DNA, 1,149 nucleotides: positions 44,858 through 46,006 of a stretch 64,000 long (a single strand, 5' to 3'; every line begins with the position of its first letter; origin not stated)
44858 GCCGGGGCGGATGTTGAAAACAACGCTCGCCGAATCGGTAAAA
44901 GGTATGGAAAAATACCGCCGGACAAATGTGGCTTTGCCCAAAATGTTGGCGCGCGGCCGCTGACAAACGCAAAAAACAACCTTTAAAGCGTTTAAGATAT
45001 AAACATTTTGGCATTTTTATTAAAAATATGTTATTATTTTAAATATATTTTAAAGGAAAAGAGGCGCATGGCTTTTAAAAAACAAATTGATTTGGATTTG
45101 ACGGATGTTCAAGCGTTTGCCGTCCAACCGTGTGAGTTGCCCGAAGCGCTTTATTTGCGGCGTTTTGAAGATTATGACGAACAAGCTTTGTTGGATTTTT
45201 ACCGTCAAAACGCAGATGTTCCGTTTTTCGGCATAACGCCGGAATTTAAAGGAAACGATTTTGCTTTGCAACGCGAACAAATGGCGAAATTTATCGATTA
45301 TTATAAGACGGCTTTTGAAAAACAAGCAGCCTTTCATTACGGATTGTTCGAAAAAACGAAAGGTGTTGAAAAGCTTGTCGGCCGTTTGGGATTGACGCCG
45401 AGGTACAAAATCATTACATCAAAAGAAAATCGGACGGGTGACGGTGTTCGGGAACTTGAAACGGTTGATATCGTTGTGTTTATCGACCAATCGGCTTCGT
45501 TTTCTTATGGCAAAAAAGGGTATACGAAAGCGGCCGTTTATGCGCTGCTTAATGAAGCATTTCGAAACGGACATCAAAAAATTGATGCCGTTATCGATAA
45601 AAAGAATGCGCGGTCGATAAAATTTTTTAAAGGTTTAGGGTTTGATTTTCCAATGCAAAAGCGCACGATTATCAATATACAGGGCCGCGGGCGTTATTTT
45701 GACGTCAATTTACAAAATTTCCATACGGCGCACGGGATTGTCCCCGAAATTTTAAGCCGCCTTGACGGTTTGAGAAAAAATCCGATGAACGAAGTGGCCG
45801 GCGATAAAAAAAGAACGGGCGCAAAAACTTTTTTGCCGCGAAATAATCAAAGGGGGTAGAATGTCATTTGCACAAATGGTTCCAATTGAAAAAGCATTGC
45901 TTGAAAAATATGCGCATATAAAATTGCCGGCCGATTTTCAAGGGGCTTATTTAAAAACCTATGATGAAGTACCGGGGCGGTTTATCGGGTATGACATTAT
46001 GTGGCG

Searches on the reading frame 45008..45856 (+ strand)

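Call 81: search_protein_families(library=pfam, proteins=[window:45008-45856:+], max_evalue=0.00001)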
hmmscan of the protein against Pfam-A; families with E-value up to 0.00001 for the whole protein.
window:45008-45856:+ (283 aa): 2 families
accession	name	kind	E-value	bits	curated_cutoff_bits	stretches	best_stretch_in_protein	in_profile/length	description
PF13302.13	Acetyltransf_3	-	1.2e-08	36.2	25.4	1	48-212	2-137/138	Acetyltransferase (GNAT) domain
PF00583.31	Acetyltransf_1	-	1.8e-06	28.6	20.7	1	93-212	22-116/116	Acetyltransferase (GNAT) family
